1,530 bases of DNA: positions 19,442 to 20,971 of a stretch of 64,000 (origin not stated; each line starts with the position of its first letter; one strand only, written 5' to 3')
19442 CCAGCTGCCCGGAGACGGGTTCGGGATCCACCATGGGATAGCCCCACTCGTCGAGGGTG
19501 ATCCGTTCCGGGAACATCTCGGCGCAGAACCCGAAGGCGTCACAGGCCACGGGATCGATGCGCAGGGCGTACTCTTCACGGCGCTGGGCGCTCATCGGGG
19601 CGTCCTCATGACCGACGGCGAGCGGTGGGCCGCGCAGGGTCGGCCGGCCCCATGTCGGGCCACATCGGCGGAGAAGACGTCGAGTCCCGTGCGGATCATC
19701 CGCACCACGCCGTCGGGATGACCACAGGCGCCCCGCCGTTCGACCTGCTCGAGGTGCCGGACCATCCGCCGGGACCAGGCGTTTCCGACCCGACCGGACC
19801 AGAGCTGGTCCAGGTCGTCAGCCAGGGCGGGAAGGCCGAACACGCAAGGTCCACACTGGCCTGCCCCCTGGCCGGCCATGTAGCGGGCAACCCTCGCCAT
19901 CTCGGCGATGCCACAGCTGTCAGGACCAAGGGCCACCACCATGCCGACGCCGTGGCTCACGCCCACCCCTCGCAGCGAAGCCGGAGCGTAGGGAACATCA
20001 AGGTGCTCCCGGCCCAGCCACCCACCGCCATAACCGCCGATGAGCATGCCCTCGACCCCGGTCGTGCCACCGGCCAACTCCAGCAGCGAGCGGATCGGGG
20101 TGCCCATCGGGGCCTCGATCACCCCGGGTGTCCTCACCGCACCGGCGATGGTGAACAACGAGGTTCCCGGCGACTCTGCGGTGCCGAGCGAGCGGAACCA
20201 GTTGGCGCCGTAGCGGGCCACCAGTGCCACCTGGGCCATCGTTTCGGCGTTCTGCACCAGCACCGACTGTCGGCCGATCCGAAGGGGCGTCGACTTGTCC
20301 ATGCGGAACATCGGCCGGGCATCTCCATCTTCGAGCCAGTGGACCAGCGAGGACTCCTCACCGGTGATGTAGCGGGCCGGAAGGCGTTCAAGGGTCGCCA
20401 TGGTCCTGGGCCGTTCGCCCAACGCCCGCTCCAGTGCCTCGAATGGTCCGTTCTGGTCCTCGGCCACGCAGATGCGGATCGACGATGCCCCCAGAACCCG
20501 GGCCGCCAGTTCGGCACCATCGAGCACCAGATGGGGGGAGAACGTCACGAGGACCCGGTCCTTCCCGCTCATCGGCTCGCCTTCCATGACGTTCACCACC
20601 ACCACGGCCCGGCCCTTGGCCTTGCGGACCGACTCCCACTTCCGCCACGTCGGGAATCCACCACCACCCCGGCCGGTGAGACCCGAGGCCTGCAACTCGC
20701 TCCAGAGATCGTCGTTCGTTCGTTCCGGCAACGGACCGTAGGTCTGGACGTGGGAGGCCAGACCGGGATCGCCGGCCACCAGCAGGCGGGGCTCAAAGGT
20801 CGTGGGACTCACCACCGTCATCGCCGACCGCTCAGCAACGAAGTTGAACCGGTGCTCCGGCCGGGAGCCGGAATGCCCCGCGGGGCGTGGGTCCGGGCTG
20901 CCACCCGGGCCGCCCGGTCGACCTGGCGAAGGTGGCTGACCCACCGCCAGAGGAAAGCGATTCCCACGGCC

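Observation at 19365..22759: Five-gene ATGA-coupled redox operon: SGAT-repeat peptide, ApbE, ferric-reductase-like heme protein, NuoF-like protein, ferredoxin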

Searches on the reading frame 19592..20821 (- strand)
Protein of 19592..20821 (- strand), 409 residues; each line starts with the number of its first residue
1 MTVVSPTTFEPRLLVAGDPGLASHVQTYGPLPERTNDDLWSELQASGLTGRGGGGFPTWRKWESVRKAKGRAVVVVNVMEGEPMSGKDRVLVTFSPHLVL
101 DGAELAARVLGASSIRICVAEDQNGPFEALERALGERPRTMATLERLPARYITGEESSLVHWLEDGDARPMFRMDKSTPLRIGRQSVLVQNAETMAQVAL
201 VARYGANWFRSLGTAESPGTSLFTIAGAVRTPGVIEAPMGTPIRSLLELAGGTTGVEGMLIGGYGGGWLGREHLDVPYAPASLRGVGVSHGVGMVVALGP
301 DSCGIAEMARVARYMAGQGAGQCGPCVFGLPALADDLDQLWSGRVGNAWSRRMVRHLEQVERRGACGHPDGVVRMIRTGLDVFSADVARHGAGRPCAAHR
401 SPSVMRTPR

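Call 4: search_protein_families(library=pfam, proteins=[window:19592-20821:-], max_evalue=0.1)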
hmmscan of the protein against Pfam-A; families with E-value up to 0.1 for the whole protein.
window:19592-20821:- (409 aa): 4 families
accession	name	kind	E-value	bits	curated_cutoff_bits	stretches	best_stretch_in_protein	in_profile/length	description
PF01512.22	Complex1_51K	-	1.8e-32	112.8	31.2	1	44-199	2-149/150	Nuo51 FMN-binding domain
PF10589.14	NADH_4Fe-4S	-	9.3e-12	45.1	23.5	1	308-390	3-85/85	NADH-ubiquinone oxidoreductase-F iron-sulfur binding region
PF10531.15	SLBB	-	5.5e-09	36.2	27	1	223-254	2-33/55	SLBB domain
PF22461.2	SLBB_2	-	0.0043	17.6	27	1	222-254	2-35/79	SLBB domain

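Call 5: search_protein_families(library=ncbifam, proteins=[window:19592-20821:-], max_evalue=0.01)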
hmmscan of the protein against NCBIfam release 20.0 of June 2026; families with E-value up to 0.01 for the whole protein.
window:19592-20821:- (409 aa): 6 families
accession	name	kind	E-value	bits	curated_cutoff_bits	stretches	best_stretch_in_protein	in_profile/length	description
TIGR01959.1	nuoF_fam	equivalog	4.6e-51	173.5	558.65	1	34-387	33-406/410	NADH-quinone oxidoreductase subunit NuoF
NF010120.0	PRK13596.1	equivalog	2e-40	138.7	389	1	33-383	37-409/433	NADH-quinone oxidoreductase subunit NuoF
NF008436.0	PRK11278.1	equivalog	4.8e-34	118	749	2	149-384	177-419/448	NADH-quinone oxidoreductase subunit NuoF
NF003454.1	PRK05035.1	equivalog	2.8e-19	69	345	1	33-264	120-332/556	electron transport complex subunit RsxC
TIGR01945.1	rnfC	subfamily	9.1e-18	64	245.95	1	35-263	120-327/435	RnfABCDGE type electron transport complex subunit C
TIGR04481.1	PR_assoc_PrdC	equivalog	1.9e-14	53.3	490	1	36-272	73-288/425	proline reductase-associated electron transfer protein PrdC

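Call 12: find_homologous_proteins(query=window:19592-20821:-, max_evalue=1e-30)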
Query window:19592-20821:- (409 aa): 4302 proteins with E <= 1e-30 among 8000 candidates; the best 120 are listed.
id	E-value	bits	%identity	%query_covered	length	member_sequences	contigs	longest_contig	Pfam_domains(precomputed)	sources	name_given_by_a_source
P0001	2.9e-272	921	100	100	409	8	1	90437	PF10531.16,PF10589.15,PF01512.23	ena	-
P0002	1.3e-136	474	56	97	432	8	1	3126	PF10531.16,PF10589.15,PF01512.23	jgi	jgi:NADH:ubiquinone oxidoreductase subunit F (NADH-binding)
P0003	3.6e-136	473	57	96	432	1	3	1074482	PF10531.16,PF10589.15,PF01512.23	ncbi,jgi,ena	jgi:NADH:ubiquinone oxidoreductase subunit F (NADH-binding)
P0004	3.7e-136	473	57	97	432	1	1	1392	PF10531.16,PF10589.15,PF01512.23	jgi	-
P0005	1.2e-135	471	55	95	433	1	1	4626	PF10531.16,PF10589.15,PF01512.23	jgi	jgi:NADH:ubiquinone oxidoreductase subunit F (NADH-binding)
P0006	4.8e-135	469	57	95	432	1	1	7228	PF10531.16,PF10589.15,PF01512.23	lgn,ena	-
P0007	7.7e-135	468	56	96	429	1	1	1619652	PF10531.16,PF10589.15,PF01512.23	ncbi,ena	-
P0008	1.1e-134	468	56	97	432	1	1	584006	PF10531.16,PF10589.15,PF01512.23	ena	-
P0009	1.5e-134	467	55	96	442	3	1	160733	PF10531.16,PF10589.15,PF01512.23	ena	-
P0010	3.1e-134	466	56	97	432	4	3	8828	PF10531.16,PF10589.15,PF01512.23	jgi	-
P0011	9.9e-134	465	53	96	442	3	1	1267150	PF10531.16,PF10589.15,PF01512.23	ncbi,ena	-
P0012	1.1e-133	464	57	95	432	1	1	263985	PF10531.16,PF10589.15,PF01512.23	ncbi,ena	-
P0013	1.2e-133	464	57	97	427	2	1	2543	PF10531.16,PF10589.15,PF01512.23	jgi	jgi:NADH:ubiquinone oxidoreductase subunit F (NADH-binding)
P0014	1.7e-133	464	56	100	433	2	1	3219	PF10531.16,PF10589.15,PF01512.23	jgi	-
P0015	5.8e-133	462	56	97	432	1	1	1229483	PF10531.16,PF10589.15,PF01512.23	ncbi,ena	-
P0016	7.2e-133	462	54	100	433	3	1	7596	PF10531.16,PF10589.15,PF01512.23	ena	-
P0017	7.9e-133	462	55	97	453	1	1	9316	PF10531.16,PF10589.15,PF01512.23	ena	-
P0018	8.0e-133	462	56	96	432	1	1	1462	PF10531.16,PF10589.15,PF01512.23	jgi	jgi:NADH:ubiquinone oxidoreductase subunit F (NADH-binding)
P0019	9.9e-133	461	55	95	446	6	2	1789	PF10531.16,PF10589.15,PF01512.23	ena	-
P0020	2.0e-132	460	57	96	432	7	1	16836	PF10531.16,PF10589.15,PF01512.23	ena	-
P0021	2.6e-132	460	54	95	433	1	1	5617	PF10531.16,PF10589.15,PF01512.23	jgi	jgi:NADH:ubiquinone oxidoreductase subunit F (NADH-binding)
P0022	3.1e-132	460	54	96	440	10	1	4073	PF10531.16,PF10589.15,PF01512.23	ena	-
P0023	3.1e-132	460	54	96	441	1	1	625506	PF10531.16,PF10589.15,PF01512.23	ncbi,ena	-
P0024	3.1e-132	460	55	100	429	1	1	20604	PF10531.16,PF10589.15,PF01512.23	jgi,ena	-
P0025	3.1e-132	460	56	96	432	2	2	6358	PF10531.16,PF10589.15,PF01512.23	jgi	jgi:NADH:ubiquinone oxidoreductase subunit F (NADH-binding)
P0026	4.7e-132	459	55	97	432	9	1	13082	PF10531.16,PF10589.15,PF01512.23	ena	-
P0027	9.3e-132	458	53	100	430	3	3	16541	PF10589.15,PF01512.23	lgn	-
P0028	9.6e-132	458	53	96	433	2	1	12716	PF10531.16,PF10589.15,PF01512.23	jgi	jgi:NADH:ubiquinone oxidoreductase subunit F (NADH-binding)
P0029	9.8e-132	458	53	100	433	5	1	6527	PF10531.16,PF10589.15,PF01512.23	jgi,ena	-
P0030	1.0e-131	458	55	95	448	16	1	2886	PF10531.16,PF10589.15,PF01512.23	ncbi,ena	-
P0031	1.3e-131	458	54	100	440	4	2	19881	PF10531.16,PF10589.15,PF01512.23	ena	-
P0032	1.5e-131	457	54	96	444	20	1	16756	PF10531.16,PF10589.15,PF01512.23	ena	-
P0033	1.5e-131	457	54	96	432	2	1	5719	PF10531.16,PF10589.15,PF01512.23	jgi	jgi:NADH:ubiquinone oxidoreductase subunit F (NADH-binding)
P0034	1.7e-131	457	56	96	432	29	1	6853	PF10531.16,PF10589.15,PF01512.23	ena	-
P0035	3.0e-131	456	55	100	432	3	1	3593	PF10531.16,PF10589.15,PF01512.23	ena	-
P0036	3.1e-131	456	54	95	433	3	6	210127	PF10531.16,PF10589.15,PF01512.23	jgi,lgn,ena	jgi:NADH:ubiquinone oxidoreductase subunit F (NADH-binding)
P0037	3.2e-131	456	56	96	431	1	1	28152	PF10531.16,PF10589.15,PF01512.23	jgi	jgi:NADH:ubiquinone oxidoreductase subunit F (NADH-binding)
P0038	3.6e-131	456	54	97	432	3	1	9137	PF10531.16,PF10589.15,PF01512.23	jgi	-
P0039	5.1e-131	456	55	96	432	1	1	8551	PF10531.16,PF10589.15,PF01512.23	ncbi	-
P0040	9.3e-131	455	53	97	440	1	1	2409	PF10531.16,PF10589.15,PF01512.23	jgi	jgi:NADH:ubiquinone oxidoreductase subunit F (NADH-binding)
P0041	1.2e-130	454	55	96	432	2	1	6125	PF10531.16,PF10589.15,PF01512.23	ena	-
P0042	1.2e-130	454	56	96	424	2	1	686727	PF10531.16,PF10589.15,PF01512.23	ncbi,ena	-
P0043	1.5e-130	454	54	95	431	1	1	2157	PF10531.16,PF10589.15,PF01512.23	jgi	jgi:NADH:ubiquinone oxidoreductase subunit F (NADH-binding)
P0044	2.4e-130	453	54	100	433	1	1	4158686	PF10531.16,PF10589.15,PF01512.23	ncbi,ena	-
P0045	4.1e-130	453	55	96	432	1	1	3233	PF10531.16,PF10589.15,PF01512.23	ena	-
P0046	4.5e-130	452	53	96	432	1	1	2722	PF10531.16,PF10589.15,PF01512.23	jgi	jgi:NADH:ubiquinone oxidoreductase subunit F (NADH-binding)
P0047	6.5e-130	452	55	96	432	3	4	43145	PF10589.15,PF01512.23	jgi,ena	-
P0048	1.0e-129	451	54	95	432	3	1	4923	PF10531.16,PF10589.15,PF01512.23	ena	-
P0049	1.6e-129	451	55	96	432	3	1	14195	PF10531.16,PF10589.15,PF01512.23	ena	-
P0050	3.0e-129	450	55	95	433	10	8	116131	PF10531.16,PF10589.15,PF01512.23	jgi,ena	-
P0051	3.5e-129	450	56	95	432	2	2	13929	PF10531.16,PF10589.15,PF01512.23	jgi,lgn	-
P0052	3.7e-129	449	54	97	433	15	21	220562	PF10531.16,PF10589.15,PF01512.23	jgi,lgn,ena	jgi:NADH:ubiquinone oxidoreductase subunit F (NADH-binding)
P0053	7.6e-129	448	55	97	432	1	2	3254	PF10531.16,PF10589.15,PF01512.23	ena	-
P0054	8.1e-129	448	54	100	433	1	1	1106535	PF10531.16,PF10589.15,PF01512.23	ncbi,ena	-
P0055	9.7e-129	448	56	96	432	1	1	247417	PF10531.16,PF10589.15,PF01512.23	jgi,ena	-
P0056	1.5e-128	447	53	97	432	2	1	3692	PF10531.16,PF10589.15,PF01512.23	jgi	-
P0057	2.4e-128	447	54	97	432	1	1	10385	PF10531.16,PF10589.15,PF01512.23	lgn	-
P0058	2.4e-128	447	55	96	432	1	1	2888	PF10531.16,PF10589.15,PF01512.23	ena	-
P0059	3.0e-128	446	54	96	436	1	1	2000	PF10531.16,PF10589.15,PF01512.23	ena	-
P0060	3.2e-128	446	54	96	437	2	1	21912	PF10531.16,PF10589.15,PF01512.23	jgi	-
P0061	4.2e-128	446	52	99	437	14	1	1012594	PF10531.16,PF10589.15,PF01512.23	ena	-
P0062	4.8e-128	446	53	95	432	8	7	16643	PF10531.16,PF10589.15,PF01512.23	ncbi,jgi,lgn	jgi:NADH:ubiquinone oxidoreductase subunit F (NADH-binding)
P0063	5.9e-128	445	55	96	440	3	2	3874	PF10531.16,PF10589.15,PF01512.23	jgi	-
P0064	6.5e-128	445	52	98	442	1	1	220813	PF10531.16,PF10589.15,PF01512.23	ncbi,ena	-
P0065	7.1e-128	445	55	95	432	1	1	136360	PF10531.16,PF10589.15,PF01512.23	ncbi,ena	-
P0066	8.8e-128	445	53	100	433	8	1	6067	PF10531.16,PF10589.15,PF01512.23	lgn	-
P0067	9.0e-128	445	52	95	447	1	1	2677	PF10531.16,PF10589.15,PF01512.23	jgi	jgi:NADH:ubiquinone oxidoreductase subunit F (NADH-binding)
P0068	1.0e-127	445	53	95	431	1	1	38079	PF10589.15,PF01512.23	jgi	jgi:NADH:ubiquinone oxidoreductase subunit F (NADH-binding)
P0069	1.3e-127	444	56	90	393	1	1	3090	PF10531.16,PF10589.15,PF01512.23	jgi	-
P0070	1.7e-127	444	52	99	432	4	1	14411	PF10531.16,PF10589.15,PF01512.23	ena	-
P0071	1.7e-127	444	51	100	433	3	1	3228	PF10531.16,PF10589.15,PF01512.23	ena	-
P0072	1.9e-127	444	55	95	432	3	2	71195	PF10531.16,PF10589.15,PF01512.23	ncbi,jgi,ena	ncbi:MAG TPA: NADH-ubiquinone oxidoreductase-F iron-sulfur binding region domain-containing protein 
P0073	2.2e-127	444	56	86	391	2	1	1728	PF10531.16,PF10589.15,PF01512.23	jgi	-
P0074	2.3e-127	444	52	95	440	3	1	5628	PF10589.15,PF01512.23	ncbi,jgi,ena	jgi:NADH:ubiquinone oxidoreductase subunit F (NADH-binding)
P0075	3.4e-127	443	54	96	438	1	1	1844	PF10531.16,PF10589.15,PF01512.23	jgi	jgi:NADH:ubiquinone oxidoreductase subunit F (NADH-binding)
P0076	3.6e-127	443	54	95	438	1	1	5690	PF10531.16,PF10589.15,PF01512.23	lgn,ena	-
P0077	4.9e-127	442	54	96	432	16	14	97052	PF10531.16,PF10589.15,PF01512.23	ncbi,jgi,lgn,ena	-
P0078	6.9e-127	442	54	96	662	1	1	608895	PF10531.16,PF01794.26,PF10589.15,PF01512.23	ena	-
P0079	1.5e-126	441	54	96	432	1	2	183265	PF10531.16,PF10589.15,PF01512.23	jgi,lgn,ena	-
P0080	2.0e-126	440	54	96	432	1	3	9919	PF10531.16,PF10589.15,PF01512.23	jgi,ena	-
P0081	2.6e-126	440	52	98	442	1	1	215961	PF10531.16,PF10589.15,PF01512.23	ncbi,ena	-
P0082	4.2e-126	439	54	95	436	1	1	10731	PF10531.16,PF10589.15,PF01512.23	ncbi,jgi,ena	jgi:NADH:ubiquinone oxidoreductase subunit F (NADH-binding)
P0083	5.3e-126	439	53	96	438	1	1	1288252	PF10531.16,PF10589.15,PF01512.23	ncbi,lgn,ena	-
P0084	6.0e-126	439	54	96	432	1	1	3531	PF10531.16,PF10589.15,PF01512.23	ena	-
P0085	9.6e-126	438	53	95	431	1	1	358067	PF10531.16,PF10589.15,PF01512.23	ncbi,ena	-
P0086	1.0e-125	438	53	99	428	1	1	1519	PF10531.16,PF10589.15,PF01512.23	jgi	jgi:NADH:ubiquinone oxidoreductase subunit F (NADH-binding)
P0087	1.1e-125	438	53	95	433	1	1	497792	PF10531.16,PF10589.15,PF01512.23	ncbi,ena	-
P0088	1.7e-125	437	53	96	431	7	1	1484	PF10589.15,PF01512.23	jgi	jgi:NADH:ubiquinone oxidoreductase subunit F (NADH-binding)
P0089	1.7e-125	437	53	96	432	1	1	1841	PF10531.16,PF10589.15,PF01512.23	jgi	jgi:NADH:ubiquinone oxidoreductase subunit F (NADH-binding)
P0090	1.9e-125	437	54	97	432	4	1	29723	PF10531.16,PF10589.15,PF01512.23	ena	-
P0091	2.5e-125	437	54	96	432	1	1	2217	PF10531.16,PF10589.15,PF01512.23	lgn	-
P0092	2.7e-125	437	52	96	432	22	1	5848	PF10531.16,PF10589.15,PF01512.23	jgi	-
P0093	3.4e-125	436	53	96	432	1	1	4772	PF10531.16,PF10589.15,PF01512.23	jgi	jgi:NADH:ubiquinone oxidoreductase subunit F (NADH-binding)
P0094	3.7e-125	436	52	97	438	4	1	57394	PF10531.16,PF10589.15,PF01512.23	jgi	jgi:NADH:ubiquinone oxidoreductase subunit F (NADH-binding)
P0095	3.8e-125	436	55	95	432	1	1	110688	PF10531.16,PF10589.15,PF01512.23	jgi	jgi:NADH:ubiquinone oxidoreductase subunit F (NADH-binding)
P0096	3.8e-125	436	54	96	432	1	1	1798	PF10531.16,PF10589.15,PF01512.23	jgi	-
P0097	4.8e-125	436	51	97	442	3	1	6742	PF10531.16,PF10589.15,PF01512.23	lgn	-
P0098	5.0e-125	436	53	95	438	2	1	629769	PF10531.16,PF10589.15,PF01512.23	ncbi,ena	-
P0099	1.1e-124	435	51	98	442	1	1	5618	PF10531.16,PF10589.15,PF01512.23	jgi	jgi:NADH:ubiquinone oxidoreductase subunit F (NADH-binding)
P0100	1.2e-124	435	51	96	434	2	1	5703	PF10531.16,PF10589.15,PF01512.23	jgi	jgi:NADH:ubiquinone oxidoreductase subunit F (NADH-binding)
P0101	1.2e-124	435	57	89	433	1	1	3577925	PF10589.15,PF01512.23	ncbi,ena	-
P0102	1.3e-124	435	52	99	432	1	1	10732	PF10531.16,PF10589.15,PF01512.23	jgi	jgi:NADH:ubiquinone oxidoreductase subunit F (NADH-binding)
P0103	1.7e-124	434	53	98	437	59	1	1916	PF10531.16,PF10589.15,PF01512.23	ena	-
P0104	2.2e-124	434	54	96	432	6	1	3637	PF10531.16,PF10589.15,PF01512.23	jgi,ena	-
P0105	2.5e-124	434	54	97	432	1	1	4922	PF10589.15,PF01512.23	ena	-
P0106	5.3e-124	432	53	94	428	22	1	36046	PF10531.16,PF10589.15,PF01512.23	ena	-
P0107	7.6e-124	432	53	95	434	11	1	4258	PF10531.16,PF10589.15,PF01512.23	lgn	-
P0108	7.8e-124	432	53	97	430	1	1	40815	PF10531.16,PF10589.15,PF01512.23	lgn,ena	-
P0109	9.4e-124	432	55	95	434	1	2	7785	PF10531.16,PF10589.15,PF01512.23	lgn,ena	-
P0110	9.4e-124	432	53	97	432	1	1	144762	PF10531.16,PF10589.15,PF01512.23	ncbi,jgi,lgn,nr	ncbi:MAG TPA: NADH-ubiquinone oxidoreductase-F iron-sulfur binding region domain-containing protein 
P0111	1.8e-123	431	53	95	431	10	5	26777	PF10531.16,PF10589.15,PF01512.23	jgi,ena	jgi:NADH:ubiquinone oxidoreductase subunit F (NADH-binding)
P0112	1.9e-123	431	52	95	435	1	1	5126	PF10531.16,PF10589.15,PF01512.23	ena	-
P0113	2.8e-123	430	53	95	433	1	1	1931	PF10531.16,PF10589.15,PF01512.23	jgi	jgi:NADH:ubiquinone oxidoreductase subunit F (NADH-binding)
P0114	3.5e-123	430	53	96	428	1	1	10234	PF10531.16,PF10589.15,PF01512.23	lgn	-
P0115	4.5e-123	429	52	97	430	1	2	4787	PF10531.16,PF10589.15,PF01512.23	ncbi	-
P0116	4.7e-123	429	51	94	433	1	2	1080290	PF10531.16,PF10589.15,PF01512.23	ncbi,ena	-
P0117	5.1e-123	429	54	96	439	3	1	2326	PF10589.15,PF01512.23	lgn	-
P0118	5.6e-123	429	52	95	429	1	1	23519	PF10531.16,PF10589.15,PF01512.23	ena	-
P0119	6.0e-123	429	53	94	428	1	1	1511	PF10531.16,PF10589.15,PF01512.23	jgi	jgi:NADH:ubiquinone oxidoreductase subunit F (NADH-binding)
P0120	7.0e-123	429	53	99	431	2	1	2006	PF10531.16,PF10589.15,PF01512.23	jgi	jgi:NADH:ubiquinone oxidoreductase subunit F (NADH-binding)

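Call 14: find_related_loci(query=A1, collection=genome_contigs, flank=7000)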
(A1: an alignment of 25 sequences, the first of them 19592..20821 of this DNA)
Query A1 (409 aa) in genome_contigs; peptide patterns used: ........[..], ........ (x = any residue, [..] = any of these).
599 stretches matched a pattern (row limit reached: there are more); 545 encode a relative of the query (tblastn E <= 1e-3); the best 80 are kept; 80 distinct loci.
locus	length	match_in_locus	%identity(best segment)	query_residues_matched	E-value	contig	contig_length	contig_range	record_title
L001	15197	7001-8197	57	18-406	5e-133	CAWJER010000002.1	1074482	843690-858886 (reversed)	MAG: uncultured Acidimicrobiales bacterium isolate MFD04780.bin.2.99 genome assembly, contig: contig_12610, whole genome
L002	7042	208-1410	55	19-408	6e-133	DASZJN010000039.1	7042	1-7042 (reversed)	MAG TPA_asm: Acidimicrobiales bacterium isolate SMAG_U6630 k141_82205, whole genome shotgun sequence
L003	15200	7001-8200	55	21-409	2e-132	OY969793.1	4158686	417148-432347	MAG: uncultured Acidimicrobiales bacterium isolate MFD09671.bin.c.2 genome assembly, chromosome: 1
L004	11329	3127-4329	55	19-408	9e-133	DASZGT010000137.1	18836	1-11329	MAG TPA_asm: Acidimicrobiales bacterium isolate SMAG_U6556 k141_851351, whole genome shotgun sequence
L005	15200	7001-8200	53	21-409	1e-131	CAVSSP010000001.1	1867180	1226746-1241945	MAG: uncultured Acidimicrobiales bacterium isolate MFD09671.bin.2.98 genome assembly, contig: contig_20819, whole genome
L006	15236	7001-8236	56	12-408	2e-131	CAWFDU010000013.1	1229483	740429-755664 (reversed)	MAG: uncultured Acidimicrobiales bacterium isolate MFD05512.bin.2.132 genome assembly, contig: contig_7373, whole genome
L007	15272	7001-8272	52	2-408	5e-131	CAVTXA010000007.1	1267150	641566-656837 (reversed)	MAG: uncultured Acidimicrobiaceae bacterium isolate MFD09671.bin.1.197 genome assembly, contig: contig_9858, whole genom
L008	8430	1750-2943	52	21-408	9e-130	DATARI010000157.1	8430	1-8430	MAG TPA_asm: Acidimicrobiales bacterium isolate SMAG_U5489 k141_502540, whole genome shotgun sequence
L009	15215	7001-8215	54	15-408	3e-129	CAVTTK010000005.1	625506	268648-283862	MAG: uncultured Acidimicrobiaceae bacterium isolate MFD09495.bin.2.54 genome assembly, contig: contig_4282, whole genome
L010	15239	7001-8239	53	12-408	3e-129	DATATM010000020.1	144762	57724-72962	MAG TPA_asm: Acidimicrobiales bacterium isolate SMAG_U5546 k141_252702, whole genome shotgun sequence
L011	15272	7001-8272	51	1-409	1e-128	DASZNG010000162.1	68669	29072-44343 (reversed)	MAG TPA_asm: Acidimicrobiales bacterium isolate SMAG_U5912 k141_1222787, whole genome shotgun sequence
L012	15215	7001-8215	57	15-409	5e-128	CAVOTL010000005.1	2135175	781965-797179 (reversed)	MAG: uncultured Acidimicrobiaceae bacterium isolate MFD00082.bin.3.95 genome assembly, contig: contig_3533, whole genome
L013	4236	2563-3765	53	19-408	1e-129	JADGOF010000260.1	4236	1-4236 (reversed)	MAG: Acidimicrobiales bacterium isolate Chersky.15_91 contig-100_20205, whole genome shotgun sequence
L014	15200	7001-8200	53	21-409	6e-127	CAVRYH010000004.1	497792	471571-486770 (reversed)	MAG: uncultured Acidimicrobiales bacterium isolate MFD04752.bin.1.29 genome assembly, contig: contig_16573, whole genome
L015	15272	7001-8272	50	9-408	1e-126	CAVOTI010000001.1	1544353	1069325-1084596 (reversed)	MAG: uncultured Acidimicrobiales bacterium isolate MFD00082.bin.2.63 genome assembly, contig: contig_1015, whole genome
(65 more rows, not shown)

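Call 25: find_encoding_contigs(protein=P0001, flank=10000, max_places=2)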
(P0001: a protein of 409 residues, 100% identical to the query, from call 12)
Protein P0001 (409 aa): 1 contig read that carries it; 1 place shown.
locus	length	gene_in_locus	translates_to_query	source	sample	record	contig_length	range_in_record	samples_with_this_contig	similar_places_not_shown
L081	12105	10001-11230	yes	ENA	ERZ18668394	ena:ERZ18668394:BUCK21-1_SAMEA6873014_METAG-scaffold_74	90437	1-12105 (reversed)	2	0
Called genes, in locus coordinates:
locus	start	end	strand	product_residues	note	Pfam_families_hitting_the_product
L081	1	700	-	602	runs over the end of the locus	PF00664:ABC_membrane, PF00005:ABC_tran, PF02463:SMC_N (faint)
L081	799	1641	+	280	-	PF13673:Acetyltransf_10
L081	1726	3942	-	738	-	PF03176:MMPL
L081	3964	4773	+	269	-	PF13350:Y_phosphatase3, PF22784:PTP-SAK (faint)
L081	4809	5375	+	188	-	-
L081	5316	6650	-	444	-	PF00202:Aminotran_3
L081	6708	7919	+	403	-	-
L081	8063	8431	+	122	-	-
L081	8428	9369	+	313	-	PF02424:ApbE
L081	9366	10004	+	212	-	PF01794:Ferric_reduct (weak)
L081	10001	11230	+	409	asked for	PF01512:Complex1_51K, PF10531:SLBB, PF10589:NADH_4Fe-4S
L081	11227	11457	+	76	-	PF13459:Fer4_15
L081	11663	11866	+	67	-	PF00313:CSD, PF08206:OB_RNB (weak)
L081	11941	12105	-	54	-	?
